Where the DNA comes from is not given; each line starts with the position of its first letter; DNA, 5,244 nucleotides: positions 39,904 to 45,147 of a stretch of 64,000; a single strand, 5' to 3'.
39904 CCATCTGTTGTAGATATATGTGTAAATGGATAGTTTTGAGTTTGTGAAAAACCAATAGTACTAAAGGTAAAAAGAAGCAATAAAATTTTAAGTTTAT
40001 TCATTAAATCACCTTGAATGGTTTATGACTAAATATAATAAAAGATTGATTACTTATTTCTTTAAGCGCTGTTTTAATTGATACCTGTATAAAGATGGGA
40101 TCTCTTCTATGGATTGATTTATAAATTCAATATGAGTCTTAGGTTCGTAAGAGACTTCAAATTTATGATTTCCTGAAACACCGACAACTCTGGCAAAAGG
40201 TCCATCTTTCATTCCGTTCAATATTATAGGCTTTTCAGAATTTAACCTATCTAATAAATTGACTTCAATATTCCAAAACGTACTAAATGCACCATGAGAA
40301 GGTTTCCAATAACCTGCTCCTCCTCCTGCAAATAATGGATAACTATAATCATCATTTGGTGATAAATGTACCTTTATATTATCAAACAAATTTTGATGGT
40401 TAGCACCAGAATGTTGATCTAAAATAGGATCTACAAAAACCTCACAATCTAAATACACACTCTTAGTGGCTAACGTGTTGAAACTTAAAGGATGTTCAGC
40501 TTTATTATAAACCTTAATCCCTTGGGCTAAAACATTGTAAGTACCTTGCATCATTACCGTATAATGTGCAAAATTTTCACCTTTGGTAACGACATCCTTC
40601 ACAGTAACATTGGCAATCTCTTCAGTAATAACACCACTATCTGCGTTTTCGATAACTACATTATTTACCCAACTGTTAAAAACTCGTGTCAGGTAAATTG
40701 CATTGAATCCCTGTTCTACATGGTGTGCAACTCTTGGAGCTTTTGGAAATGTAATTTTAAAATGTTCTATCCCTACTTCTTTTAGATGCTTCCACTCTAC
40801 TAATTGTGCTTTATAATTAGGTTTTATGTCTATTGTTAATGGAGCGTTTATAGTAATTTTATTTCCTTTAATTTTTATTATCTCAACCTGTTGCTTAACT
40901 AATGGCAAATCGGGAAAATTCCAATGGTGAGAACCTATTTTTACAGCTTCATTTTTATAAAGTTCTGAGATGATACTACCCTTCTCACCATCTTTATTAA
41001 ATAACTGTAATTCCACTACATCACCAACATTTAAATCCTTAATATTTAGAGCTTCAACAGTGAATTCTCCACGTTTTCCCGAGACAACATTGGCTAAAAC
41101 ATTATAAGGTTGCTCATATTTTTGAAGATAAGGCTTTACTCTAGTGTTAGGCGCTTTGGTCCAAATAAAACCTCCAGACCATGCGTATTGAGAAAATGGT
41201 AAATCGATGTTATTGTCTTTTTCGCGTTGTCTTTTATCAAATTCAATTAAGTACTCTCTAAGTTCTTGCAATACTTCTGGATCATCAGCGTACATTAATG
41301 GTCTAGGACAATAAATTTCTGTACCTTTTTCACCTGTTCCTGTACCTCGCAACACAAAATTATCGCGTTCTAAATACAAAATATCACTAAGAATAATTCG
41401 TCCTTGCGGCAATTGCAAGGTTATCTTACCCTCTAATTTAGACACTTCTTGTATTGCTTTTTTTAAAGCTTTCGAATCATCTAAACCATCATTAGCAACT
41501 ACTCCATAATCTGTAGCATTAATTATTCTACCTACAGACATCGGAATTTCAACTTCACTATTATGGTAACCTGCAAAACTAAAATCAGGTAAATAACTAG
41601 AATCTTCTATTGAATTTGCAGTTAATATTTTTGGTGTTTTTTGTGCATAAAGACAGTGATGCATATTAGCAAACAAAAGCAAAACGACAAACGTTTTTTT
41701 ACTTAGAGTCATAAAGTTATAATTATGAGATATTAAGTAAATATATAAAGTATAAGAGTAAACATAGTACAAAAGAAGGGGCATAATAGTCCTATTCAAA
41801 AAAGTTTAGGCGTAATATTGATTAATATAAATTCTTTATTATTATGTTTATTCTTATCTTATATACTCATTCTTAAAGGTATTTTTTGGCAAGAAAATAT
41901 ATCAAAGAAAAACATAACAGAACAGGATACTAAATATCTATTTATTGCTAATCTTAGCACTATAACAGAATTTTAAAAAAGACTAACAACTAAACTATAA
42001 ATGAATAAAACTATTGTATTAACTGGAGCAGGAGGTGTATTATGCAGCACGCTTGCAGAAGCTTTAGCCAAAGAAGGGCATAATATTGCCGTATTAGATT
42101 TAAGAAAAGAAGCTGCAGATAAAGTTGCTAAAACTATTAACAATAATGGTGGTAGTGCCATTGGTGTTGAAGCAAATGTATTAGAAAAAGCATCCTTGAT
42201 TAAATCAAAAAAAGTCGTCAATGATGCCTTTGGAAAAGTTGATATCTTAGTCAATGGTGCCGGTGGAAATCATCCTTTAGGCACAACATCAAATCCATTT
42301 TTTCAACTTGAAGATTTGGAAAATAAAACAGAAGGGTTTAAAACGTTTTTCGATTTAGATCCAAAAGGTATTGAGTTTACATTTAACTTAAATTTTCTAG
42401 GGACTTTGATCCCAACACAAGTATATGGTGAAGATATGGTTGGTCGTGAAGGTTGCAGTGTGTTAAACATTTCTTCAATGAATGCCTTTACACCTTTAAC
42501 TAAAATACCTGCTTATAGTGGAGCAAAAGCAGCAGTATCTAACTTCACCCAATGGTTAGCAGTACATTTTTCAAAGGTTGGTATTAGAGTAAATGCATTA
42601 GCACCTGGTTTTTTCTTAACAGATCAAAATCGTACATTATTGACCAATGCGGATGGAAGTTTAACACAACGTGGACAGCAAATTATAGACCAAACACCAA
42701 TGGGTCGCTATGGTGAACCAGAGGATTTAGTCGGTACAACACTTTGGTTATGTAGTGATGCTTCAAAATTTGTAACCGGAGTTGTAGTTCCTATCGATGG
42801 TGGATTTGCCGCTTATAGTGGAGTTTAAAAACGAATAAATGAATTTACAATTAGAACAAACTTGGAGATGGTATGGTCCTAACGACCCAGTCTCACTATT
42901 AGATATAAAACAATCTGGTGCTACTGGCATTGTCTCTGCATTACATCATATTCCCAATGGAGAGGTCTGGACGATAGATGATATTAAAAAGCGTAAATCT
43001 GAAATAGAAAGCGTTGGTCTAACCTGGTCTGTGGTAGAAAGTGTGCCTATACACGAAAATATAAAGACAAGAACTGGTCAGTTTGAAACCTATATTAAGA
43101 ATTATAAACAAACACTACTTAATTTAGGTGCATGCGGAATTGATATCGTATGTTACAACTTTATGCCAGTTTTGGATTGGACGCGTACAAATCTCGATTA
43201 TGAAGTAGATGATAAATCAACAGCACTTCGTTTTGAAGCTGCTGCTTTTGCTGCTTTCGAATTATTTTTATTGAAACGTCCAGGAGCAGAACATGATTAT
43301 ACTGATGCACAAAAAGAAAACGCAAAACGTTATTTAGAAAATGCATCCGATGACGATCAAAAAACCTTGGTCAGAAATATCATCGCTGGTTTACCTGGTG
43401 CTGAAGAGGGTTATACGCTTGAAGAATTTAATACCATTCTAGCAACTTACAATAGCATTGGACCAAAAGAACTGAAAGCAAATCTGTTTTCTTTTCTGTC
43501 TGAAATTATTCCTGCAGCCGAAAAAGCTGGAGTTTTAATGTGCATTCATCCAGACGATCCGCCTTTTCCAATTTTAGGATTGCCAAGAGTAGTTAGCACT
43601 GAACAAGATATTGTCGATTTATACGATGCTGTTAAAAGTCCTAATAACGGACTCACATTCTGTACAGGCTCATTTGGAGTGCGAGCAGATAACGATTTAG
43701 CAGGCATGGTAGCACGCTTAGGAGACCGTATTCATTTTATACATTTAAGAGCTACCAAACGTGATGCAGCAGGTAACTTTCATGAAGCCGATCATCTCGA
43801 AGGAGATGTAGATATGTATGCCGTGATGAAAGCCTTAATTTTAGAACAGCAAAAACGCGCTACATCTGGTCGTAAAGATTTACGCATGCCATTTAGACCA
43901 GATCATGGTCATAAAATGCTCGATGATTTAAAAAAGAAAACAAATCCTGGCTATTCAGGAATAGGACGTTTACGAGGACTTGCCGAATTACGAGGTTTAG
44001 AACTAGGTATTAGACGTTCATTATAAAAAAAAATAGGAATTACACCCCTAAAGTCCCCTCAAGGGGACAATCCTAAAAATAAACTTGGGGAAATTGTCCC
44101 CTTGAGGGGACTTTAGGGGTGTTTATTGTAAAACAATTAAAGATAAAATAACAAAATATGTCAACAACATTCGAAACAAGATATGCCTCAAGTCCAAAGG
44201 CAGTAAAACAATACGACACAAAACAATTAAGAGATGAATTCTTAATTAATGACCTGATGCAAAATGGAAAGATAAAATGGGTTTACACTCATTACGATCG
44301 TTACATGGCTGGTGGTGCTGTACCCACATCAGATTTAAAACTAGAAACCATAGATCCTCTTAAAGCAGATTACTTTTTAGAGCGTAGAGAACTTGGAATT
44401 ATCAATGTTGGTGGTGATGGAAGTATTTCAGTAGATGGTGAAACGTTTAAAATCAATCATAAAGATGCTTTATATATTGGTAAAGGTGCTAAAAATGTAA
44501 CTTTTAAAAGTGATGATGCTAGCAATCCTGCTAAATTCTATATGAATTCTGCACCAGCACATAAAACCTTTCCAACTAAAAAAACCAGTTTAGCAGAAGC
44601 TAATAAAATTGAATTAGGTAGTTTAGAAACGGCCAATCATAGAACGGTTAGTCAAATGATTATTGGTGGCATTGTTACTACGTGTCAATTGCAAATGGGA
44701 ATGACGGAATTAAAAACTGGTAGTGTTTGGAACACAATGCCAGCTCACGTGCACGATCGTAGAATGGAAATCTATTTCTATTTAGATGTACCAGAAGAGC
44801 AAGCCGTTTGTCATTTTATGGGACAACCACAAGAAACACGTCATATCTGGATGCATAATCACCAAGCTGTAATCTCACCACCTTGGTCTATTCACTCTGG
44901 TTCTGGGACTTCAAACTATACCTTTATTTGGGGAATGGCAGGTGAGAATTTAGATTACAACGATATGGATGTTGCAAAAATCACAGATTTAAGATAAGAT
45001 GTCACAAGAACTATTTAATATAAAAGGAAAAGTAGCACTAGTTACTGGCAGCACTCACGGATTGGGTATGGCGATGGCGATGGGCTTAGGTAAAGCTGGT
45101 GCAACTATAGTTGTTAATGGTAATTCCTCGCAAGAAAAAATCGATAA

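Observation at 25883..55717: Candidate beta-glucuronan (polyglucuronate) utilisation locus with a complete two-branch catabolic route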

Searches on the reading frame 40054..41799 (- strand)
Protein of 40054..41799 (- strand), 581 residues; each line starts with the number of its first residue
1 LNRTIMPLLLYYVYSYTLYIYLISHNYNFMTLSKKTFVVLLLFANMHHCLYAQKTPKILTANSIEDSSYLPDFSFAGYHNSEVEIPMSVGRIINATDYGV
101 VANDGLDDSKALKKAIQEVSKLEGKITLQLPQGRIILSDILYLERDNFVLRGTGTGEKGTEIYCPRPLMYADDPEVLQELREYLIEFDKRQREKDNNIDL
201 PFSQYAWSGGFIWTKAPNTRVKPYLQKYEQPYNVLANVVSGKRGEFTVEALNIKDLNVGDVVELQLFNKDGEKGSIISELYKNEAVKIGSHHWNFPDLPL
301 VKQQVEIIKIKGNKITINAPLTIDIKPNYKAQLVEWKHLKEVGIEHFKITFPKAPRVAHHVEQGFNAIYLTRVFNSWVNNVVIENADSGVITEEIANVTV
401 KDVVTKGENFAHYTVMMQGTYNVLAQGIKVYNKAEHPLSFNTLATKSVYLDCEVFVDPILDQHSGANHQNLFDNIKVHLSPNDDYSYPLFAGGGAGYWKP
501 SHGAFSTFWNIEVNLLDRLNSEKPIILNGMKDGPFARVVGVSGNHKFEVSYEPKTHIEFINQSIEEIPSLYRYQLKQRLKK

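Call 3: search_protein_families(library=pfam, proteins=[window:40054-41799:-])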
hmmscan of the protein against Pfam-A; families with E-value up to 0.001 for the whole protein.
window:40054-41799:- (581 aa): 1 family
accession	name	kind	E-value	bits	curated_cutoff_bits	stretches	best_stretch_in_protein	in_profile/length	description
PF12708.12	Pect-lyase_RHGA_epim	-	7.2e-06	26.4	27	0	92-153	1-61/213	Rhamnogalacturonase A/epimerase, pectate lyase-like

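Call 7: search_solved_structures(query=window:40054-41799:-, max_evalue=1)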
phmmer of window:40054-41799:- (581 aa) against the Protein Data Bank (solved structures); distinct sequences matched with E-value up to 1: 10.
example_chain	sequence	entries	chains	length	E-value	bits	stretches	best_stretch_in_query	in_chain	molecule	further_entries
9ozd_A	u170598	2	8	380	0.011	17.2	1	94-148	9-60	Polysaccharide lyase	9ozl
7jwf_A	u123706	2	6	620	0.05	15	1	88-135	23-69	Glycoside hydrolase family 110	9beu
7jw4_A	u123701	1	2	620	0.05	15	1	88-135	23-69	Glycoside hydrolase family 110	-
5zru_A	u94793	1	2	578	0.062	14.7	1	85-139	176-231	Alpha-1,3-glucanase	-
8yk3_A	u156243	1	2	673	0.067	14.6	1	86-141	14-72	Alpha-galactosidase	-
8yk2_B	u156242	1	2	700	0.071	14.5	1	86-141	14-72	Alpha-galactosidase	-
3jur_A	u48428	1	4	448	0.08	14.4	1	84-155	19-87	Exo-poly-alpha-D-galacturonosidase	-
8x7z_A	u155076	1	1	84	0.13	13.7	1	370-435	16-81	HR1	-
8yk1_A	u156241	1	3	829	0.33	12.3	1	90-141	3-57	Alpha-galactosidase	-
3vot_A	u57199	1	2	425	0.6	11.5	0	41-125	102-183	L-amino acid ligase, BL00235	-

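Call 29: search_protein_families(library=ncbifam, proteins=[window:40054-41799:-], max_evalue=0.00001)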
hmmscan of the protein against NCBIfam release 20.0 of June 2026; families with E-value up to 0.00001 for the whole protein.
window:40054-41799:- (581 aa): 1 family
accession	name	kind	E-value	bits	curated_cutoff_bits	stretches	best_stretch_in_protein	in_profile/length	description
NF058554.1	BT_3328_fam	equivalog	6.8e-25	87.4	1100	1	62-425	315-661/840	BT3328 family hyaluronic acid endo-lyase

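Call 30: find_homologous_proteins(query=window:40054-41799:-, max_evalue=0.00001)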
Query window:40054-41799:- (581 aa): 1039 proteins with E <= 0.00001 among 8000 candidates; the best 120 are listed.
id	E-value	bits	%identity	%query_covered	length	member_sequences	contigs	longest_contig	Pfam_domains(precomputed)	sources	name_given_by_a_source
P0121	0.0e+0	1268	100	95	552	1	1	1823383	PF12708.13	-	-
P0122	0.0e+0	1129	89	94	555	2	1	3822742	PF12708.13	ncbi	-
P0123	0.0e+0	1012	78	94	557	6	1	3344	PF12708.13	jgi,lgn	-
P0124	2.2e-298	1008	80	91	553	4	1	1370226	-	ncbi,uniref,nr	ncbi:hypothetical protein [Winogradskyella flava]|uniref:hypothetical protein n=1 Tax=Winogradskyell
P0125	3.8e-298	1008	78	94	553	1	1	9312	PF12708.13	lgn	-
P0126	1.0e-296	1003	76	95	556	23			PF12708.13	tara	tara:strand:- start:1632 stop:3302 length:1671 start_codon:yes stop_codon:yes gene_type:complete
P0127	1.2e-296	1003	80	93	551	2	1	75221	PF12708.13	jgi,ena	jgi:hypothetical protein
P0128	3.9e-291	985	78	91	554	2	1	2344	-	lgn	-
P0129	3.2e-289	978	76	95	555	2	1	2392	PF12708.13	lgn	-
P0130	3.8e-289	978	76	93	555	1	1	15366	PF12708.13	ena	-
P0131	1.7e-287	973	76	91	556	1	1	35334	PF12708.13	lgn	-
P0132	1.4e-286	969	75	95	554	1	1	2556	PF12708.13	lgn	-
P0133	1.1e-285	966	75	93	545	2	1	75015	PF12708.13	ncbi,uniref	ncbi:hypothetical protein GCM10023314_26750 [Algibacter agarivorans]|uniref:Pectate lyase superfamil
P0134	6.3e-285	964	75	95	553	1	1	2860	PF12708.13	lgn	-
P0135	4.3e-284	961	74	95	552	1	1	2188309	PF12708.13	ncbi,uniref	ncbi:hypothetical protein [Winogradskyella sp. PE311]|uniref:hypothetical protein n=1 Tax=Winogradsk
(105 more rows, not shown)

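Call 48: predict_structure(alignment_id=A2)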
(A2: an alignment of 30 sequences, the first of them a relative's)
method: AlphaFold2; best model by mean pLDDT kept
length: 552 residues; sequences in the alignment: 30
mean_pLDDT: 79.4   pTM: 0.85
mean pLDDT of the five models: 79.4, 75.8, 75.4, 70.8, 60.7
residues with pLDDT >= 90: 221; 70-90: 174; 50-70: 130; < 50: 27
segments of 3 or more residues with pLDDT < 50: 171-186
pLDDT, mean of each block of 10 residues (from residue 1): 70 68 71 63 90 80 95 95 92 92 93 85 93 77 60 64 54 41 46 66 91 94 96 89 77 61 66 89 96 89 90 91 71 60 85 77 73 88 59 87 82 72 93 72 95 92 60 70 89 86 76 94 82 91 93 74
secondary structure, 60 per line:
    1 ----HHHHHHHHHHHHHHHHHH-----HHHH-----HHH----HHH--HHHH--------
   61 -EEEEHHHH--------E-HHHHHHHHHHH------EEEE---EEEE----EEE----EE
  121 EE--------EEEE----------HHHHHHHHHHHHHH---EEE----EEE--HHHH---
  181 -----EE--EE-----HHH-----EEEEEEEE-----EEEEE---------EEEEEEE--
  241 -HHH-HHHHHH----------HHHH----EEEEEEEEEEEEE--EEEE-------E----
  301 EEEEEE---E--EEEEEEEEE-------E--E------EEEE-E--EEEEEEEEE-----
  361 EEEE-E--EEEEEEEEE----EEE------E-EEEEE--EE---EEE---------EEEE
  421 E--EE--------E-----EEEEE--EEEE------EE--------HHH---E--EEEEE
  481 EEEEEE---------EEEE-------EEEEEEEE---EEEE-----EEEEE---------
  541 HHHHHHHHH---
elements in order: H5-22 H28-31 H49-52 E62-65 H66-69 H80-90 E97-100 E104-107 E112-114 E119-122 E131-134 H145-158 E162-164 E169-171 H174-177 E205-212 E218-222 E232-238 H246-251 H262-265 E270-282 E285-288 E301-306 E313-321 E339-342 E347-355 E361-364 E369-377 E382-384 E393-397 E405-407 E417-421 E440-444 E447-450 E476-486 E496-499 E507-514 E518-521 E527-531 H541-549

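Call 52: fold_search(model_id=the predicted structure, library=pdb)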
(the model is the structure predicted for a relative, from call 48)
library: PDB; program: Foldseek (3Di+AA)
matches with E <= 10: 541; with E <= 0.001: 47
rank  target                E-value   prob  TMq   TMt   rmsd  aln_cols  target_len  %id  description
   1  8bke_AAA              1.1e-09  1.00  0.36  0.44  10.4       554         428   12  Crystal structure of the Klebsiella phage KP34p57 capsular depolymerase (released 2023-08-30)
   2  4ru4_B                5.5e-09  1.00  0.43  0.40   8.7       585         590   10  Crystal structure of the tailspike protein gp49 from Pseudomonas phage LKA1 (released 2015-11-18)
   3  4ru5_A                1.8e-08  1.00  0.43  0.40   8.3       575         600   12  Crystal Structure of the Pseudomonas phage phi297 tailspike gp61 (released 2015-11-18)
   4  4ru5_C                1.9e-08  1.00  0.42  0.39   8.7       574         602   12  Crystal Structure of the Pseudomonas phage phi297 tailspike gp61 (released 2015-11-18)
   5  4y9v_A                1.1e-07  1.00  0.35  0.32  10.5       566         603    9  Gp54 tailspike of Acinetobacter baumannii bacteriophage AP22 in complex with A. baumannii capsular saccharide (released 2017-02-01)
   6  4ru4_A                1.6e-07  1.00  0.38  0.36  10.1       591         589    9  Crystal structure of the tailspike protein gp49 from Pseudomonas phage LKA1 (released 2015-11-18)
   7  7jwf_A                5.1e-07  1.00  0.24  0.23  18.5       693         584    9  Crystal structure of PdGH110B D344N in complex with alpha-(1,3)-galactobiose (released 2020-11-04)
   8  7jwf_B                6.1e-07  1.00  0.20  0.19  18.1       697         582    7  Crystal structure of PdGH110B D344N in complex with alpha-(1,3)-galactobiose (released 2020-11-04)
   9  9beu_A                7.1e-07  1.00  0.22  0.21  18.5       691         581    8  Structure of GH110B in complex with a lambda-carrageenan oligosaccharide (released 2025-08-27)
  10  7jw4_B                7.8e-07  1.00  0.24  0.23  19.2       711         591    8  Crystal structure of PdGH110B in complex with D-galactose (released 2020-11-04)
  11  8yk3_B                9.4e-07  1.00  0.20  0.18  18.7       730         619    8  Blood group B alpha-1,3-galactosidase AgaBb from Bifidobacterium bifidum, construct T7-tag_24-673 (released 2024-07-10)
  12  9beu_B                1.3e-06  1.00  0.23  0.22  18.6       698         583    8  Structure of GH110B in complex with a lambda-carrageenan oligosaccharide (released 2025-08-27)
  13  9k4a_A                1.4e-06  1.00  0.29  0.25  12.5       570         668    9  Cryo-EM structure of depolymerase S2-4 from Klebsiella phage K64-1 (released 2026-03-25)
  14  7w1c_B                1.7e-06  1.00  0.27  0.24  12.4       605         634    8  Crystal structure of Klebsiella pneumoniae K1 capsule-specific polysaccharide lyase in a P1 crystal form (released 2022-05-18)
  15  7w1c_D                1.7e-06  1.00  0.31  0.28  10.8       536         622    9  Crystal structure of Klebsiella pneumoniae K1 capsule-specific polysaccharide lyase in a P1 crystal form (released 2022-05-18)
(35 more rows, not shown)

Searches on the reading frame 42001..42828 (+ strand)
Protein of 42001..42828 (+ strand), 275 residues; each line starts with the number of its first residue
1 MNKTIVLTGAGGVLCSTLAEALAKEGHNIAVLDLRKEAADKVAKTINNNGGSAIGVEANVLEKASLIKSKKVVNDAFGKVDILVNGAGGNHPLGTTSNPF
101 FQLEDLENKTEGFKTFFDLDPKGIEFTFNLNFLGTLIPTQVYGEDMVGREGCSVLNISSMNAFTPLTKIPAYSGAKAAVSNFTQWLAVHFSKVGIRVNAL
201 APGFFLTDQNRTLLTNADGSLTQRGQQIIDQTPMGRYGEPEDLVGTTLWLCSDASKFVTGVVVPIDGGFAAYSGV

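Call 3: search_protein_families(library=pfam, proteins=[window:42001-42828:+])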
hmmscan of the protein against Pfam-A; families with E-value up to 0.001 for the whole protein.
window:42001-42828:+ (275 aa): 2 families
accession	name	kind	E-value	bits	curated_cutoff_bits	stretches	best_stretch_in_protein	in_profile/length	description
PF13561.12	adh_short_C2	-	1.1e-38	133.6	27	1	17-269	11-235/236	Enoyl-(Acyl carrier protein) reductase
PF00106.31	adh_short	-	6.4e-38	130.6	26.6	1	3-213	1-190/195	short chain dehydrogenase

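Call 29: search_protein_families(library=ncbifam, proteins=[window:42001-42828:+], max_evalue=0.00001)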
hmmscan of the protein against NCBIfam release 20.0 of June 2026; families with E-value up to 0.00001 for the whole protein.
window:42001-42828:+ (275 aa): 206 families (the best 25 are shown)
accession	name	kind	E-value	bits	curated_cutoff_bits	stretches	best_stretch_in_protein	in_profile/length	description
NF006132.0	PRK08277.1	subfamily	1.8e-125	418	281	1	2-275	10-280/280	D-mannonate oxidoreductase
NF005559.1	PRK07231.1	subfamily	2.8e-52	177.7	215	2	112-269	93-247/249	glucose 1-dehydrogenase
NF005853.0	PRK07774.1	equivalog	1.3e-44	152.5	303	2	128-270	114-247/250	SDR family oxidoreductase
NF006070.0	PRK08213.1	subfamily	1.3e-43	149.4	279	2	127-271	116-258/259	gluconate 5-dehydrogenase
NF004773.0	PRK06113.1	equivalog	5.5e-42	144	367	2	111-268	98-249/255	7-alpha-hydroxysteroid dehydrogenase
NF004791.0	PRK06138.1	equivalog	1.7e-40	139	312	2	118-271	99-251/252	SDR family oxidoreductase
NF005752.0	PRK07576.1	subfamily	3.1e-38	131.6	321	1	2-271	9-252/271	SDR family oxidoreductase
NF005446.0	PRK07035.1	equivalog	4.3e-37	127.7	373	1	3-270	12-254/255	SDR family oxidoreductase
TIGR01832.1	kduD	equivalog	1e-36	126.7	338.85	2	127-271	107-247/248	2-dehydro-3-deoxy-D-gluconate 5-dehydrogenase KduD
NF005488.0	PRK07097.1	equivalog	1.2e-36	126.2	369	1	3-274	11-262/266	gluconate 5-dehydrogenase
NF004198.0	PRK05653.1-3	equivalog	2.5e-36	125.4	296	1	2-269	7-246/248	3-oxoacyl-ACP reductase FabG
NF052558.1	MBtsdlDhBudC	equivalog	5.1e-36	124.5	270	1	2-274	3-246/250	meso-2,3-butanediol dehydrogenase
NF005390.0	PRK06935.1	equivalog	6.8e-36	123.9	369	2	129-270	120-256/258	2-dehydro-3-deoxy-D-gluconate 5-dehydrogenase KduD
NF004818.0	PRK06172.1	equivalog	2.2e-35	122.2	336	1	3-271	8-252/253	SDR family oxidoreductase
NF009466.0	PRK12826.1-2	subfamily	3.7e-35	121.6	222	1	1-270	2-245/248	3-oxoacyl-ACP reductase FabG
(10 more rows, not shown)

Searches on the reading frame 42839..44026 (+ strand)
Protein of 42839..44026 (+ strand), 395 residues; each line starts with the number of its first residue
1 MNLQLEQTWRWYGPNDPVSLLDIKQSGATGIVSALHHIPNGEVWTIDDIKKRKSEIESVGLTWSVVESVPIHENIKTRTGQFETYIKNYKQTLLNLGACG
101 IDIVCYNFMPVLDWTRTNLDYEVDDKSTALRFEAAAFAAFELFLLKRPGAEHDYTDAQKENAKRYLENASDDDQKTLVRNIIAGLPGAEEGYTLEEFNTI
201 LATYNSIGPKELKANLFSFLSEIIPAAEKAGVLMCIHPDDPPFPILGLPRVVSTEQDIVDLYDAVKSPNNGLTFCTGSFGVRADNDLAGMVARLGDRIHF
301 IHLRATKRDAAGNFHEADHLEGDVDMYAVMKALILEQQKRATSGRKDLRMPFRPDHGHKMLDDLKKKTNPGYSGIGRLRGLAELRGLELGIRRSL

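Call 3: search_protein_families(library=pfam, proteins=[window:42839-44026:+])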
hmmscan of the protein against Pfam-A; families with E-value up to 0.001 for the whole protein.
window:42839-44026:+ (395 aa): 2 families
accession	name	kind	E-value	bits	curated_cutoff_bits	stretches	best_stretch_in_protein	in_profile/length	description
PF03786.19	UxuA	-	8.1e-127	423.2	23.7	1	6-391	2-350/352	D-mannonate dehydratase (UxuA)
PF01261.30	AP_endonuc_2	-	1.4e-10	41.8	31.1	1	151-333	59-216/249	Xylose isomerase-like TIM barrel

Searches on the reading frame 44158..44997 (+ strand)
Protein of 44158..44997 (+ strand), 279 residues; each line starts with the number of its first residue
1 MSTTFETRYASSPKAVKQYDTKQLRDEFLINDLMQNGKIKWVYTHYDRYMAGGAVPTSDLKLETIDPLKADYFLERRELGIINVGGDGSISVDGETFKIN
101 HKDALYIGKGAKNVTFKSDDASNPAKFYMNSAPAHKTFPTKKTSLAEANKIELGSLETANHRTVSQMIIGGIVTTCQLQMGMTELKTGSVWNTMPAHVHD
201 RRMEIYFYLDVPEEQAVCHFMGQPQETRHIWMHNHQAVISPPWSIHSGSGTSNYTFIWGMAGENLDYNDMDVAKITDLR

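Call 3: search_protein_families(library=pfam, proteins=[window:44158-44997:+])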
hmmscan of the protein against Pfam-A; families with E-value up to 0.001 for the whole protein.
window:44158-44997:+ (279 aa): 1 family
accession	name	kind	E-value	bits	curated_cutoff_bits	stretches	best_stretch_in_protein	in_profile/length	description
PF04962.18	KduI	-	5e-30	105.1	23.9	1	34-273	8-260/262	KduI/IolB family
